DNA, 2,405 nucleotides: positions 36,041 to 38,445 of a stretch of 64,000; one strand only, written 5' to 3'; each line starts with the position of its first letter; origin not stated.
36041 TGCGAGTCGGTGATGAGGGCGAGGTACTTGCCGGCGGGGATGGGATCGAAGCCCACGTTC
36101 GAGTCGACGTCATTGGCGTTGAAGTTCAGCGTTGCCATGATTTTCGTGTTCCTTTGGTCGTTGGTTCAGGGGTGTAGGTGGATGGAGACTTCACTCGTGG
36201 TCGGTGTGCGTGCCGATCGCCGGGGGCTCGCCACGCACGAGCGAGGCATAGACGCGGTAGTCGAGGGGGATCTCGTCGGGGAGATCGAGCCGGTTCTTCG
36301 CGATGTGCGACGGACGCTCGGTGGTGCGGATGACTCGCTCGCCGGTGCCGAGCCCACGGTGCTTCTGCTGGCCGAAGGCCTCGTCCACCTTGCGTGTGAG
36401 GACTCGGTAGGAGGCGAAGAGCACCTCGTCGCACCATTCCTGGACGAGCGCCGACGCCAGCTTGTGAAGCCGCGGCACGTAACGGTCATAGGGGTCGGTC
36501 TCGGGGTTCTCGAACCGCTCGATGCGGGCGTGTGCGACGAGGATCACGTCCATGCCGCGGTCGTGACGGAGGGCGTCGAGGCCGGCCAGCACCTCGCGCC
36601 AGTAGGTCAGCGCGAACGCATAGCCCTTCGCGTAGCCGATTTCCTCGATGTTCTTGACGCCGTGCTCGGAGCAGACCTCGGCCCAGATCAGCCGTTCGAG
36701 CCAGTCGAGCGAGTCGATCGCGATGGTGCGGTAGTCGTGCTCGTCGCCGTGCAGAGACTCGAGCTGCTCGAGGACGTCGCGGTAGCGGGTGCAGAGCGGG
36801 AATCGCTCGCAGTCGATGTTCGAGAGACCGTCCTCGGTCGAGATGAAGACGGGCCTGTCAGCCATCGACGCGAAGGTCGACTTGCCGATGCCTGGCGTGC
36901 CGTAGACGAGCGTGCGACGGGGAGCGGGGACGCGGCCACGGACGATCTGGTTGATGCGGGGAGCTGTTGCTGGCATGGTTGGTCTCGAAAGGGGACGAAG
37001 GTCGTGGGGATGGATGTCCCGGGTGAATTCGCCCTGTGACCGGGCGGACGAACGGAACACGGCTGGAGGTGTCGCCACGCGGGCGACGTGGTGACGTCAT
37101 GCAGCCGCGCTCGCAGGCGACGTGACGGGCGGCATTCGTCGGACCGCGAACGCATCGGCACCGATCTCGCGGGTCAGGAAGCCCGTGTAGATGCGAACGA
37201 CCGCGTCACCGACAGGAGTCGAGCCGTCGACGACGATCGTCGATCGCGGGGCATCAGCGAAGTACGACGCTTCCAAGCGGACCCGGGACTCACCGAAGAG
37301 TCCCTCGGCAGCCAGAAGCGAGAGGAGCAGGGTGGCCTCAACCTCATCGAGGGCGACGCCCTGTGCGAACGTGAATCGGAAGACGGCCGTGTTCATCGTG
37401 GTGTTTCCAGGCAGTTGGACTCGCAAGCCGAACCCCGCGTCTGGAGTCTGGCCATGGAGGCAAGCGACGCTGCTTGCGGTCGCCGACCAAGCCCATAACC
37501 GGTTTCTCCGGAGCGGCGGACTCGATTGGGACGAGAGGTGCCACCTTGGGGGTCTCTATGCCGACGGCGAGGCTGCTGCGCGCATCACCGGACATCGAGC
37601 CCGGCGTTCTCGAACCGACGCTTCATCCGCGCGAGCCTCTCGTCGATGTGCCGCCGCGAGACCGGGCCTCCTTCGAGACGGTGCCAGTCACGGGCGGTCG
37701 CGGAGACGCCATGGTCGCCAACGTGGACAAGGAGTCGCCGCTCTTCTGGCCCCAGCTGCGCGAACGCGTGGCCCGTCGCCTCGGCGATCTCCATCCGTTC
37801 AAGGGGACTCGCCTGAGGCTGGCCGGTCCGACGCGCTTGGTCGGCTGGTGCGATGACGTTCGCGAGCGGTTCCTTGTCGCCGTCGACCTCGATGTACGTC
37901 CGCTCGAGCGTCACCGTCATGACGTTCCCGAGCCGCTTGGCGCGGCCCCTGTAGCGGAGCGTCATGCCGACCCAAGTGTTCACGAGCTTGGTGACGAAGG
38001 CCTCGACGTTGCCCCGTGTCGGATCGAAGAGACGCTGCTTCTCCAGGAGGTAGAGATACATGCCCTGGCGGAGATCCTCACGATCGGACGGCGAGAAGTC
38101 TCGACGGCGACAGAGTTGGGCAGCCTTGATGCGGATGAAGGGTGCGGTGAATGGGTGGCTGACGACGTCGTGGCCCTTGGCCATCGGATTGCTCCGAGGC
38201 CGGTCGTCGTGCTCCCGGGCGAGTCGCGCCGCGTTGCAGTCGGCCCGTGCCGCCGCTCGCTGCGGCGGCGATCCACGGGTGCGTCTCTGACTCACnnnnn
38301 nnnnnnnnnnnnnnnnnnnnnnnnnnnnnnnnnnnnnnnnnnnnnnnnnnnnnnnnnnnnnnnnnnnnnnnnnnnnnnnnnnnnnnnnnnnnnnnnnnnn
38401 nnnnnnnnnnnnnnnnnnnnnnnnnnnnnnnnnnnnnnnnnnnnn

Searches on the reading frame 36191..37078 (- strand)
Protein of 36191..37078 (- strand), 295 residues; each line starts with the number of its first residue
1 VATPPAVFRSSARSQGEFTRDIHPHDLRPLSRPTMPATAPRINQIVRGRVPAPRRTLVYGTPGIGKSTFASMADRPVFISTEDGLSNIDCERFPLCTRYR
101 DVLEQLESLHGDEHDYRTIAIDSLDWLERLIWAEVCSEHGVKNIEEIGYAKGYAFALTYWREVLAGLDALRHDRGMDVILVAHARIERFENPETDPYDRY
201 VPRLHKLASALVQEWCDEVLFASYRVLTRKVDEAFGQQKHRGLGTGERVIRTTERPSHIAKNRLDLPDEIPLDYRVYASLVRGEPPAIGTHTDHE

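Call 6: search_protein_families(library=pfam, proteins=[window:36191-37078:-], max_evalue=0.01)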
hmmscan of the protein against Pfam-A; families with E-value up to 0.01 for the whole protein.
window:36191-37078:- (295 aa): 3 families
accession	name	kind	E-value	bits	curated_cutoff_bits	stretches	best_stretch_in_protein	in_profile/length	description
PF13479.12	AAA_24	-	7.8e-54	182.9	27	1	53-264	2-195/195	AAA domain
PF13481.12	AAA_25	-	1.9e-06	28.1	27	1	37-71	17-51/195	AAA domain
PF06745.19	ATPase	-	0.0094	15.8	26.6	0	40-71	6-37/231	KaiC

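Call 8: search_protein_families(library=phrogs, proteins=[window:36191-37078:-], max_evalue=0.01)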
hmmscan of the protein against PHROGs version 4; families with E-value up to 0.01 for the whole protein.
window:36191-37078:- (295 aa): 1 family
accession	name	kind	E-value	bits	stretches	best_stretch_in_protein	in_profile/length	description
phrog_124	-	DNA, RNA and nucleotide metabolism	1.2e-45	157.5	1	40-270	30-242/382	Sak4-like ssDNA annealing protein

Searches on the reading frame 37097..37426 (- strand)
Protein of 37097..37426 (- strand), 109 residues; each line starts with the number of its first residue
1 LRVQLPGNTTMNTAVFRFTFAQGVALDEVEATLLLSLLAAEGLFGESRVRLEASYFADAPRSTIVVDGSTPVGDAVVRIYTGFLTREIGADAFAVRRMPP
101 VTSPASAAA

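Call 6: search_protein_families(library=pfam, proteins=[window:37097-37426:-], max_evalue=0.01)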
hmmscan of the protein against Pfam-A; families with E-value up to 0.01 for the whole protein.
window:37097-37426:- (109 aa): 0 families

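Call 8: search_protein_families(library=phrogs, proteins=[window:37097-37426:-], max_evalue=0.01)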
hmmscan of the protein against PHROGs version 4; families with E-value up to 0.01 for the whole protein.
window:37097-37426:- (109 aa): 0 families

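Call 11: search_protein_families(library=ncbifam, proteins=[window:37097-37426:-], max_evalue=0.01)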
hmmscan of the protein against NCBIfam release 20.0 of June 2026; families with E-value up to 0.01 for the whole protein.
window:37097-37426:- (109 aa): 0 families

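Call 98: search_protein_families(library=pfam, proteins=[window:37097-37426:-], max_evalue=1)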
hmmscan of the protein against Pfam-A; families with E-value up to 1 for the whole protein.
window:37097-37426:- (109 aa): 0 families

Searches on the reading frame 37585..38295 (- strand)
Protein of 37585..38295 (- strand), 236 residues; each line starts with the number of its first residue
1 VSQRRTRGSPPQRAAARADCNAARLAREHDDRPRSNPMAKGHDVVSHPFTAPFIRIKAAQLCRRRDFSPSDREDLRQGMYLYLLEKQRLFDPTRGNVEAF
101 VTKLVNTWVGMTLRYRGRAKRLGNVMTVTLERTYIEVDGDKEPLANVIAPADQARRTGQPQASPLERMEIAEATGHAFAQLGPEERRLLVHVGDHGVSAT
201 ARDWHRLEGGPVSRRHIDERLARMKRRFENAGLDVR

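Call 6: search_protein_families(library=pfam, proteins=[window:37585-38295:-], max_evalue=0.01)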
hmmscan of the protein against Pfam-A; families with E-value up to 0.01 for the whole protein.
window:37585-38295:- (236 aa): 1 family
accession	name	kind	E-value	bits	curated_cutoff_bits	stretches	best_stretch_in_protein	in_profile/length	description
PF04542.20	Sigma70_r2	-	0.0027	17.9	24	1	60-105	11-57/71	Sigma-70 region 2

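Call 7: search_protein_families(library=padloc, proteins=[window:37585-38295:-], max_evalue=0.01)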
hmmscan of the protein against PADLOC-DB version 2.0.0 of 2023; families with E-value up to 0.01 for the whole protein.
window:37585-38295:- (236 aa): 0 families

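Call 8: search_protein_families(library=phrogs, proteins=[window:37585-38295:-], max_evalue=0.01)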
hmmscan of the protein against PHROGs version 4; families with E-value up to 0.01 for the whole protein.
window:37585-38295:- (236 aa): 0 families

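Call 11: search_protein_families(library=ncbifam, proteins=[window:37585-38295:-], max_evalue=0.01)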
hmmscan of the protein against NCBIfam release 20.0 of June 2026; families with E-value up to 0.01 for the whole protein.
window:37585-38295:- (236 aa): 4 families
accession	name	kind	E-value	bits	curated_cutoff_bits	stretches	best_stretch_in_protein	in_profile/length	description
NF009172.0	PRK12519.1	subfamily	0.00013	21.6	222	1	69-133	53-116/194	RNA polymerase sigma factor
TIGR02937.1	sigma70-ECF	superfamily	0.0035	17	42.9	1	61-191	21-128/165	sigma-70 family RNA polymerase sigma factor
NF000094.1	354827590_fosA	exception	0.009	16.1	275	0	128-196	49-117/135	FosA family fosfomycin resistance glutathione transferase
NF010500.0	PRK13919.1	subfamily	0.0097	16.1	226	0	60-107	38-85/186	putative RNA polymerase sigma E protein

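Call 75: find_related_loci(query=A7, collection=viral_contigs, flank=8000)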
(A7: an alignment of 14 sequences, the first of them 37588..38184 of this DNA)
Query A7 (199 aa) in viral_contigs; peptide patterns used: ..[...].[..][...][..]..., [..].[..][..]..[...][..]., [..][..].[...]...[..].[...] (x = any residue, [..] = any of these).
110 stretches matched a pattern; 62 encode a relative of the query (tblastn E <= 1e-3); 62 distinct loci.
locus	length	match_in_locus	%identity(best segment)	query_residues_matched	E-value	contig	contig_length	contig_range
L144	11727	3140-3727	54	1-196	5e-67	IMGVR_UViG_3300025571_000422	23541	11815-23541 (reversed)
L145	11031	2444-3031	52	1-196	1e-62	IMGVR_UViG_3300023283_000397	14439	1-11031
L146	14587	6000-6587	54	1-196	2e-60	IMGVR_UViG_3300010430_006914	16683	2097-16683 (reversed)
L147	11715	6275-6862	54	1-196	2e-60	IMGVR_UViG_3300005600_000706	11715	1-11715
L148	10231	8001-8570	52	1-196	8e-60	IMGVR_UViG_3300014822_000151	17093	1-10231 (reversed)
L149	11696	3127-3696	52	1-196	2e-59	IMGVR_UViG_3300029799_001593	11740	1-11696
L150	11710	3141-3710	52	1-196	2e-59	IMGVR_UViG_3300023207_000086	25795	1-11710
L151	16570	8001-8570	54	1-196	4e-59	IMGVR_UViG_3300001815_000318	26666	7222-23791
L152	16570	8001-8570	54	1-196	1e-58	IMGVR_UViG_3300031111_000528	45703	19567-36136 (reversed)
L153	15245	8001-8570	50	1-196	6e-58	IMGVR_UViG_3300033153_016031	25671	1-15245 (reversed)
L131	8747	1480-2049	53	1-196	6e-57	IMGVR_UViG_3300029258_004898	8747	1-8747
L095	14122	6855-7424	53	1-196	6e-57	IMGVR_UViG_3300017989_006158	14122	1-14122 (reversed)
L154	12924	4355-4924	48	1-196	1e-55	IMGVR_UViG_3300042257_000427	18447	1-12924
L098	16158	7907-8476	50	1-196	1e-55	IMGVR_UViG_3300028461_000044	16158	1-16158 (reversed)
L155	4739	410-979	52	1-196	1e-54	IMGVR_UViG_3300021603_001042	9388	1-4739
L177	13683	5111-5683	32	1-196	2e-23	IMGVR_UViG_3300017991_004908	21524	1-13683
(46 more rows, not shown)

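Call 81: search_solved_structures(query=A6, max_evalue=1)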
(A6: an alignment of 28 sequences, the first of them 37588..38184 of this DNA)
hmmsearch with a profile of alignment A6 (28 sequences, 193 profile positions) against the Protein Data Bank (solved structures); distinct sequences matched with E-value up to 1: 35.
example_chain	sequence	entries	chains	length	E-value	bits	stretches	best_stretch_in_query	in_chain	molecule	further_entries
2q1z_A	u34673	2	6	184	2e-08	37.1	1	27-72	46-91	RpoE, ECF SigE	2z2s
7vf9_F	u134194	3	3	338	0.00011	24.9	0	129-192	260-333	RNA polymerase sigma factor RpoS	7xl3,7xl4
7f0r_F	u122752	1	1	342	0.00012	24.8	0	129-192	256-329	RNA polymerase sigma factor RpoS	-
1l0o_C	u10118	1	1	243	0.00064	22.4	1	91-177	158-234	sigma factor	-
6dv9_F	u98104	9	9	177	0.0025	20.5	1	95-183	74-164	ECF RNA polymerase sigma factor SigL | RNA polymerase sigma factor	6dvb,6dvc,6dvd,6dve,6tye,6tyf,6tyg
3mzy_A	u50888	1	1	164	0.0029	20.3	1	34-184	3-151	RNA polymerase sigma-H factor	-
8h3v_G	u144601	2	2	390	0.0034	20.1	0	120-177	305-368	RNA polymerase sigma factor SigA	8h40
1x3u_A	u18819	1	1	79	0.0036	20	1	130-190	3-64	Transcriptional regulatory protein fixJ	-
4cxf_A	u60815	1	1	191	0.0037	19.9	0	25-58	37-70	RNA POLYMERASE SIGMA FACTOR CNRH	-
7qh5_A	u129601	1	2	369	0.0041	19.8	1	130-186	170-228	RNA polymerase sigma factor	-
4nqw_A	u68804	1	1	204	0.0043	19.7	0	36-79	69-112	ECF RNA polymerase sigma factor SigK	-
9dvs_G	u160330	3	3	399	0.0045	19.7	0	120-177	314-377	RNA polymerase sigma factor SigA1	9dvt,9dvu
9m9d_F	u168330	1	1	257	0.0054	19.4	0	14-82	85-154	ECF RNA polymerase sigma factor SigE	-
9m9e_F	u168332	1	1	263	0.0059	19.3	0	14-82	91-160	ECF RNA polymerase sigma factor SigE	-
9m98_F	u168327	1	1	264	0.006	19.3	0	14-82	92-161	ECF RNA polymerase sigma factor SigE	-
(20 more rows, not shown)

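Call 82: search_protein_families(library=pfam, alignment_id=A6, max_evalue=0.01)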
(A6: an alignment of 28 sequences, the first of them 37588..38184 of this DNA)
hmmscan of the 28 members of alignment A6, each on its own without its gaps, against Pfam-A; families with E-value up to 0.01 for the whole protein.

A. member 1, window:37588-38184:- (199 aa): 1 family
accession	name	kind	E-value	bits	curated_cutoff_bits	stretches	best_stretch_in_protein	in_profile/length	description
PF04542.20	Sigma70_r2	-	0.0021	18.3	24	1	23-68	11-57/71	Sigma-70 region 2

B. families by the number of members that match (of 28 scanned): 15 families
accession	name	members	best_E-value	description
PF04542.20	Sigma70_r2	27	5.9e-10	Sigma-70 region 2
PF13518.12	HTH_28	5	0.0028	Helix-turn-helix domain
PF13384.12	HTH_23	4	0.00022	Homeodomain-like domain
PF13551.12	HTH_29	4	0.0039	Winged helix-turn helix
PF07638.17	Sigma70_ECF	3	7.8e-05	ECF sigma factor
PF02954.25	HTH_8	3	0.00012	Bacterial regulatory protein, Fis family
PF00126.33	HTH_1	3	0.0002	Bacterial regulatory helix-turn-helix protein, lysR family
PF13542.12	HTH_Tnp_ISL3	3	0.0015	Helix-turn-helix domain of transposase family ISL3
PF08281.18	Sigma70_r4_2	2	3.7e-05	Sigma-70, region 4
PF04545.22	Sigma70_r4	2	0.0055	Sigma-70, region 4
PF00196.25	GerE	1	0.0001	Bacterial regulatory proteins, luxR family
PF22564.2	HAAS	1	0.00064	HAAS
PF02796.21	HTH_7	1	0.00093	Helix-turn-helix domain of resolvase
PF13556.12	HTH_30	1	0.0056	PucR C-terminal helix-turn-helix domain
PF12728.13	HTH_17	1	0.0082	Helix-turn-helix domain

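Call 98: search_protein_families(library=pfam, proteins=[L177:4558-4929:+, L146:3854-5629:+], max_evalue=1)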
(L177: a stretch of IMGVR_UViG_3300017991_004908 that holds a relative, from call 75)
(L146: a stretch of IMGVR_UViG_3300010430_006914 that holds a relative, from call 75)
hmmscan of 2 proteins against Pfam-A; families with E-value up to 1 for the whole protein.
L177:4558-4929:+ (123 aa): 1 family
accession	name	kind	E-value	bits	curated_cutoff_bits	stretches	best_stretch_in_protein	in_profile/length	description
PF10055.14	DUF2292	-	0.13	12.3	22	0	27-43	2-18/37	Uncharacterized small protein (DUF2292)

L146:3854-5629:+ (591 aa): 1 family
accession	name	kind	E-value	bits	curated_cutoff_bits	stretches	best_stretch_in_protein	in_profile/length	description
PF06508.19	QueC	-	1.9e-06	28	22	1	296-363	141-204/210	Queuosine biosynthesis protein QueC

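Call 115: search_protein_families(library=padloc, proteins=[L146:3007-3864:+, L146:3854-5629:+], max_evalue=0.001)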
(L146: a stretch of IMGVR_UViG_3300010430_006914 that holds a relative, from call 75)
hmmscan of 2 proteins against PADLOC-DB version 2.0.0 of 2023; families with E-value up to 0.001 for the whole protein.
L146:3007-3864:+ (285 aa): 0 families

L146:3854-5629:+ (591 aa): 1 family
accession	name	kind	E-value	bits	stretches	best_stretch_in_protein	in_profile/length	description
PDLC02214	QatC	-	9.7e-58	194.1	1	52-413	51-406/453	-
